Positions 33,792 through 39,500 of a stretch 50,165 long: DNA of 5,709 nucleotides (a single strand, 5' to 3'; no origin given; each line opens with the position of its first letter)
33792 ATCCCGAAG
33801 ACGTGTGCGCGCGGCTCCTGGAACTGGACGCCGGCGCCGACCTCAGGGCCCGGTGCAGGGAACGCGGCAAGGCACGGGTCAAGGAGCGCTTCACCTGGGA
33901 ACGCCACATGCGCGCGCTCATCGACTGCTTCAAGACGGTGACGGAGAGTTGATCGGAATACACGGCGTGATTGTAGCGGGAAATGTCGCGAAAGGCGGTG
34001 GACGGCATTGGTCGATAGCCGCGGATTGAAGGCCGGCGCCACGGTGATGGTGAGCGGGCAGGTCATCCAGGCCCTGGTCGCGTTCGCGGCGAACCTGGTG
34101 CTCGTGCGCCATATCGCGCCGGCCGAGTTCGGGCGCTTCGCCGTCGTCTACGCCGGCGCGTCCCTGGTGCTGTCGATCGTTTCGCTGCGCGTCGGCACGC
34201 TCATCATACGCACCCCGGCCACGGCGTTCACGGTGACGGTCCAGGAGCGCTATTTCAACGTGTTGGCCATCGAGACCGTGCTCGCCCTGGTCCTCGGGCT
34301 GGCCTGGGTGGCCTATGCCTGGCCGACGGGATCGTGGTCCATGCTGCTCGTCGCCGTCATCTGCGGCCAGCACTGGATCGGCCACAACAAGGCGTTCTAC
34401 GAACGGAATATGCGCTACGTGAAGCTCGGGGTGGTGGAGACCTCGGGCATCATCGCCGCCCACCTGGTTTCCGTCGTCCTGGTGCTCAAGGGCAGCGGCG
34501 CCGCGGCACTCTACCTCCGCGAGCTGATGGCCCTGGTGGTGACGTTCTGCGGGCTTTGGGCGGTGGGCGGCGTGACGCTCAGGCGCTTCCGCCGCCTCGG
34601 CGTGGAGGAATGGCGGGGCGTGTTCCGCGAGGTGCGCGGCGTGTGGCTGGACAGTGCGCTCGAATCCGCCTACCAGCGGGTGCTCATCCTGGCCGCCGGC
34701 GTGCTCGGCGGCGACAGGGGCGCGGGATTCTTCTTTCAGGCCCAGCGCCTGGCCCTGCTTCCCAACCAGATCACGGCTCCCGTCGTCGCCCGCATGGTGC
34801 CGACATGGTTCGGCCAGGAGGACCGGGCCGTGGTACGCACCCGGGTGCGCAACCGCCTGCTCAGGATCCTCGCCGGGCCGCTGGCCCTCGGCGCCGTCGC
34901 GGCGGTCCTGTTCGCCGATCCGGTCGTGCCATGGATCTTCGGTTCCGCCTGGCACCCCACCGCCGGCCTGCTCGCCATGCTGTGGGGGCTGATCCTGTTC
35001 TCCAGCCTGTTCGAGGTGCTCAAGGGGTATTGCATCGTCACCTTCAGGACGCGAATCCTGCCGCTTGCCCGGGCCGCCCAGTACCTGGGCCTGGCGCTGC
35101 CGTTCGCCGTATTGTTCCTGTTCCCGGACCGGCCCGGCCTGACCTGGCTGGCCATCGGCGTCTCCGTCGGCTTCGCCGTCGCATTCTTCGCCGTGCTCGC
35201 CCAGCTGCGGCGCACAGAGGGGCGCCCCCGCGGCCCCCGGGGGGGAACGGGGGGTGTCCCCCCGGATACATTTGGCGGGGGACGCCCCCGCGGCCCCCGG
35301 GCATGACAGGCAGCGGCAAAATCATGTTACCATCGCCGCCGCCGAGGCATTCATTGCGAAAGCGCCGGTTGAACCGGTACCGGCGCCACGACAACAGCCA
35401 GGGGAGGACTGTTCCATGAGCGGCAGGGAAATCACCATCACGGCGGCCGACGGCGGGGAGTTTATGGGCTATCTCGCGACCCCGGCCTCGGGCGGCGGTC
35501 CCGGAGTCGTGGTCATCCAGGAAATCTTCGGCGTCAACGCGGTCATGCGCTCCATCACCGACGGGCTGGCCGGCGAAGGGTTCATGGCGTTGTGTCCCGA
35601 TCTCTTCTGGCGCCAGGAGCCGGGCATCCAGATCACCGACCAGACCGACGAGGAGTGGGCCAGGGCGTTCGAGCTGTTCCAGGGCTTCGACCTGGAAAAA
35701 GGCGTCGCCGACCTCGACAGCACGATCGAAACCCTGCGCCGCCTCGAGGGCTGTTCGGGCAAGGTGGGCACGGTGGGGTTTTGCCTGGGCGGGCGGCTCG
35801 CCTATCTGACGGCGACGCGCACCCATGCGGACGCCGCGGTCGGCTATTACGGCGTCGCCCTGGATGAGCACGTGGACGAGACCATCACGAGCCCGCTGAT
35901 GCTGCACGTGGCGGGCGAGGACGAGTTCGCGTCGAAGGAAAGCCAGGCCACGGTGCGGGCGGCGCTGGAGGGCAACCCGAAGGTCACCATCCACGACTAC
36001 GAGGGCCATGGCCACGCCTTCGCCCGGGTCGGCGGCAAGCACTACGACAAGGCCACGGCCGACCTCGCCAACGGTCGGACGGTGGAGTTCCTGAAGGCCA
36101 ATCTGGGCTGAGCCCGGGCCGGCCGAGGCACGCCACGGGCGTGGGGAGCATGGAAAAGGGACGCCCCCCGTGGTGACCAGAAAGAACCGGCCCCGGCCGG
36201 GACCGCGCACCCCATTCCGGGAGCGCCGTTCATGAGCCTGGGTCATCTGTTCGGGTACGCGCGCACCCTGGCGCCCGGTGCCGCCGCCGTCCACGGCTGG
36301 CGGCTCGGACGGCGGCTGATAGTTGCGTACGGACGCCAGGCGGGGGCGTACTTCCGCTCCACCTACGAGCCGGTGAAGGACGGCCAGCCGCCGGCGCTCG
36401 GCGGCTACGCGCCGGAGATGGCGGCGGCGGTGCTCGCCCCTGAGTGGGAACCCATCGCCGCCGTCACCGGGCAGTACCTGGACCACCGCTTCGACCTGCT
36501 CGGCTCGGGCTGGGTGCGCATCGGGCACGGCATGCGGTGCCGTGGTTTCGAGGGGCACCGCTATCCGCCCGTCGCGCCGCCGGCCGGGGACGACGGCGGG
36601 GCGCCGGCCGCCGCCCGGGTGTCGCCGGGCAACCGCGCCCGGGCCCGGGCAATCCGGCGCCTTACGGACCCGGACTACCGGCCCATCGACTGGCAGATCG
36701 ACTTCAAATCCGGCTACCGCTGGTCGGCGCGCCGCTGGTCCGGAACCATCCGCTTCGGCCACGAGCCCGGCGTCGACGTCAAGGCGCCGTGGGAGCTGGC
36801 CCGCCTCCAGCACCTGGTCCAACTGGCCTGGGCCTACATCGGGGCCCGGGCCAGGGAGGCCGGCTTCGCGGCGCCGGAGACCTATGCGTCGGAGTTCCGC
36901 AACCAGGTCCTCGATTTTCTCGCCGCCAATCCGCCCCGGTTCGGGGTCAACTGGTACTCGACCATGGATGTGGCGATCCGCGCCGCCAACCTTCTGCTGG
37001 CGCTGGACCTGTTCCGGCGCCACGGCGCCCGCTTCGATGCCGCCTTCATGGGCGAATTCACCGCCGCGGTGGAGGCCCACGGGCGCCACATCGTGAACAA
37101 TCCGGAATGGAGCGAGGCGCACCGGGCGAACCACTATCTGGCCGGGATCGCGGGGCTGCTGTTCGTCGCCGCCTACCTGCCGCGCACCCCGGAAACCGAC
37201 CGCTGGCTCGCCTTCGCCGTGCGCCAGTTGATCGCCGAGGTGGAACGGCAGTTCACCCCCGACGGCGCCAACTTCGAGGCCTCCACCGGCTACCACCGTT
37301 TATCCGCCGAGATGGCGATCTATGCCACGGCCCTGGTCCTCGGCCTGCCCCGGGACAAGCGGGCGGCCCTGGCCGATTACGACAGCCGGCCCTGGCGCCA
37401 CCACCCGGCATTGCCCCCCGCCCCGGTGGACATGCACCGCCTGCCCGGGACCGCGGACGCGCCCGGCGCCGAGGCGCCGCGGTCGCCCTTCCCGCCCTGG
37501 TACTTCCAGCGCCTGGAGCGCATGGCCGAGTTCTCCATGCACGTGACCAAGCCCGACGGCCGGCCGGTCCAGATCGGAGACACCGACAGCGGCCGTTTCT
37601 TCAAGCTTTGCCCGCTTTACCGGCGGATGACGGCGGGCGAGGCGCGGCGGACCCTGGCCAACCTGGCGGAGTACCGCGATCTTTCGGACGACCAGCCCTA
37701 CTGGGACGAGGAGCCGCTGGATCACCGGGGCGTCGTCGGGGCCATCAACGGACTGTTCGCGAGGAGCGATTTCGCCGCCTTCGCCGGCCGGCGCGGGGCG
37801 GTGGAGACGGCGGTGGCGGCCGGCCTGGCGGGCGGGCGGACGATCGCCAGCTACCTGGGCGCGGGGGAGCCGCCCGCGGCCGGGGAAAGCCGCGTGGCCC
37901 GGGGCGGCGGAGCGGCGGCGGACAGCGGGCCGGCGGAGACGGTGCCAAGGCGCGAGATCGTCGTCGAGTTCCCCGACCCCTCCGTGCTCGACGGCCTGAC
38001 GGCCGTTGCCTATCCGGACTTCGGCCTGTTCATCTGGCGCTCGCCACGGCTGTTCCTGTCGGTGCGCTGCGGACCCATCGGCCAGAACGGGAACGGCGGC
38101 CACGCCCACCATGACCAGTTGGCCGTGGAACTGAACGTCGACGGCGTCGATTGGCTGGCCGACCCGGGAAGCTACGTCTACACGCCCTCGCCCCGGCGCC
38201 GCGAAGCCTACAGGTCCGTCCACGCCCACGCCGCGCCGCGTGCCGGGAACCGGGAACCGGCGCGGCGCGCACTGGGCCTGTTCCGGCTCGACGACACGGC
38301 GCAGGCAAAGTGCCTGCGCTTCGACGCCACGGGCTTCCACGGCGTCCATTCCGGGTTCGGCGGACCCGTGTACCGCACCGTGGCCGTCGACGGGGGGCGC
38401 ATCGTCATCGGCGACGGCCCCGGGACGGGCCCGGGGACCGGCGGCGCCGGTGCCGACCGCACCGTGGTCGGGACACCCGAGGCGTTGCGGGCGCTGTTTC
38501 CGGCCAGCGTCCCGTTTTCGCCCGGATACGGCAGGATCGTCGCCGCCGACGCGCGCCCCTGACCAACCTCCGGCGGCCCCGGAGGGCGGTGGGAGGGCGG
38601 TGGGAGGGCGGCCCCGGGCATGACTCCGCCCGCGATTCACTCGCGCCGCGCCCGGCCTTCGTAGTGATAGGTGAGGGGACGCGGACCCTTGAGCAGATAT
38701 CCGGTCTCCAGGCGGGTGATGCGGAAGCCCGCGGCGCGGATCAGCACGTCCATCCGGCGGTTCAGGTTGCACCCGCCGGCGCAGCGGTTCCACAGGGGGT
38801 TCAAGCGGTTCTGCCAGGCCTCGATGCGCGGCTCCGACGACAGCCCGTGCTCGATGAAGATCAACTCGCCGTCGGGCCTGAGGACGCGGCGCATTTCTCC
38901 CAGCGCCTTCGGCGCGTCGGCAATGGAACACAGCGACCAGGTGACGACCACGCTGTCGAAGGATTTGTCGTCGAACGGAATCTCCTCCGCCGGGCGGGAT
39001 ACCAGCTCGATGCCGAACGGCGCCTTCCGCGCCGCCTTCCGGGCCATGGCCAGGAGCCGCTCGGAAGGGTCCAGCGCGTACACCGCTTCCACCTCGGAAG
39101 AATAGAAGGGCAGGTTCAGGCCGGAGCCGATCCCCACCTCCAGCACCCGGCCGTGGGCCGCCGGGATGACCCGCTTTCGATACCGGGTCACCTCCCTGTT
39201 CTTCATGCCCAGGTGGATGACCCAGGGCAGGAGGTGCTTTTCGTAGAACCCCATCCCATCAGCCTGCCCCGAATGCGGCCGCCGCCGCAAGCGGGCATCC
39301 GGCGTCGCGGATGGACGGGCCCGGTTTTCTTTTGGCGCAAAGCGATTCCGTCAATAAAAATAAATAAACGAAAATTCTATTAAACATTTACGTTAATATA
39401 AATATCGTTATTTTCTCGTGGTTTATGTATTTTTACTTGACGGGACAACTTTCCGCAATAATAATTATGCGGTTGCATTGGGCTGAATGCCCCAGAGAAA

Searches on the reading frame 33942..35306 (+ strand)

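Call 12: search_protein_families(library=pfam, max_evalue=0.00001, proteins=[window:33942-35306:+])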
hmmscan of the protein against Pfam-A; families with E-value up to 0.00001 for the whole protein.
window:33942-35306:+ (454 aa): 1 family
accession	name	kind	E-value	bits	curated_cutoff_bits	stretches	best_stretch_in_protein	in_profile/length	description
PF13440.11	Polysacc_synt_3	-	9.5e-16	58.3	23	1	53-340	1-291/293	Polysaccharide biosynthesis protein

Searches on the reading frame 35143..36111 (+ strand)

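Call 12: search_protein_families(library=pfam, max_evalue=0.00001, proteins=[window:35143-36111:+])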
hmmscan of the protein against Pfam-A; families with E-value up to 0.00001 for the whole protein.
window:35143-36111:+ (322 aa): 1 family
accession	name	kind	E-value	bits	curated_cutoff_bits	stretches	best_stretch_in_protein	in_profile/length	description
PF01738.24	DLH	-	1.4e-47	162.5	21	1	107-319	1-215/217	Dienelactone hydrolase family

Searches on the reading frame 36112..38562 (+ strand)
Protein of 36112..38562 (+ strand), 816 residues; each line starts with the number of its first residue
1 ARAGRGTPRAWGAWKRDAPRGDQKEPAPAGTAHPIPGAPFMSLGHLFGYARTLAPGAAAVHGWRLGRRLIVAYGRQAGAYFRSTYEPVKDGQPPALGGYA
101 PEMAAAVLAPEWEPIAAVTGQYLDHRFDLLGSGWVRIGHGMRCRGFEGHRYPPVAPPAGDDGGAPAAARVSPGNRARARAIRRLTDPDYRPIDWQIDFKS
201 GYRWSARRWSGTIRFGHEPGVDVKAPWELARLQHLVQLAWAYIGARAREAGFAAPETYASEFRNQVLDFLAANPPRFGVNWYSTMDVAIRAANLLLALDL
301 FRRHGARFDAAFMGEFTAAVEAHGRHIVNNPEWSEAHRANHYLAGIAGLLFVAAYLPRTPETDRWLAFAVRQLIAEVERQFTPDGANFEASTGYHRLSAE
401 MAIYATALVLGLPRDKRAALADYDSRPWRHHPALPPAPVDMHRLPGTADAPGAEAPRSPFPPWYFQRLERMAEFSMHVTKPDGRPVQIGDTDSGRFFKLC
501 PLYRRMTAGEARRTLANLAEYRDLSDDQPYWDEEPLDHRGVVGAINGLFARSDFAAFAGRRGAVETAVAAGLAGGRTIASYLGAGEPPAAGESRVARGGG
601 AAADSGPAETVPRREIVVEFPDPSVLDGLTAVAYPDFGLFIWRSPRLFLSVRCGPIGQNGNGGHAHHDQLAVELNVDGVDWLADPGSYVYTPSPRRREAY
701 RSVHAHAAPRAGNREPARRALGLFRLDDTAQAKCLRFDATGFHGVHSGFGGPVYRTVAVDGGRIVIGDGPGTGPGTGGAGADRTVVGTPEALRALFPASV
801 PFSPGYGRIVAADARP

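Call 12: search_protein_families(library=pfam, max_evalue=0.00001, proteins=[window:36112-38562:+])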
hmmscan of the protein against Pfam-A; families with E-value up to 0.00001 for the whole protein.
window:36112-38562:+ (816 aa): 2 families
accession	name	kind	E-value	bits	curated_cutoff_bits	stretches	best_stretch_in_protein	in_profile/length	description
PF16889.11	Hepar_II_III_N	-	4.8e-21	75.9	22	1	200-403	92-267/340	Heparinase II/III N-terminus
PF07940.18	Hepar_II_III_C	-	1.1e-19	71.4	24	1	632-768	7-149/237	Heparinase II/III-like, C-terminal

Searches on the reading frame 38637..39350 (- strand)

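Call 85: search_protein_families(library=pfam, max_evalue=0.0001, proteins=[window:38637-39350:-])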
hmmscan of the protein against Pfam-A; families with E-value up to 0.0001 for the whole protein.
window:38637-39350:- (237 aa): 6 families
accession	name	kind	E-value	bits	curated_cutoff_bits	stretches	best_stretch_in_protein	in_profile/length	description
PF08241.18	Methyltransf_11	-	6.7e-23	81.6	21.2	1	70-165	1-95/95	Methyltransferase domain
PF13649.12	Methyltransf_25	-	3.7e-18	66.4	27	1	69-161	1-97/97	Methyltransferase domain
PF01209.24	Ubie_methyltran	-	7.1e-14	52.2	20.1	1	86-169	71-155/233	ubiE/COQ5 methyltransferase family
PF13847.12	Methyltransf_31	-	1.2e-12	48.2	27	1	67-171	5-115/145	Methyltransferase domain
PF13489.12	Methyltransf_23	-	2e-12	47.6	27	1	54-212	9-162/164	Methyltransferase domain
PF08242.18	Methyltransf_12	-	3.2e-09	37.8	30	1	70-163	1-98/98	Methyltransferase domain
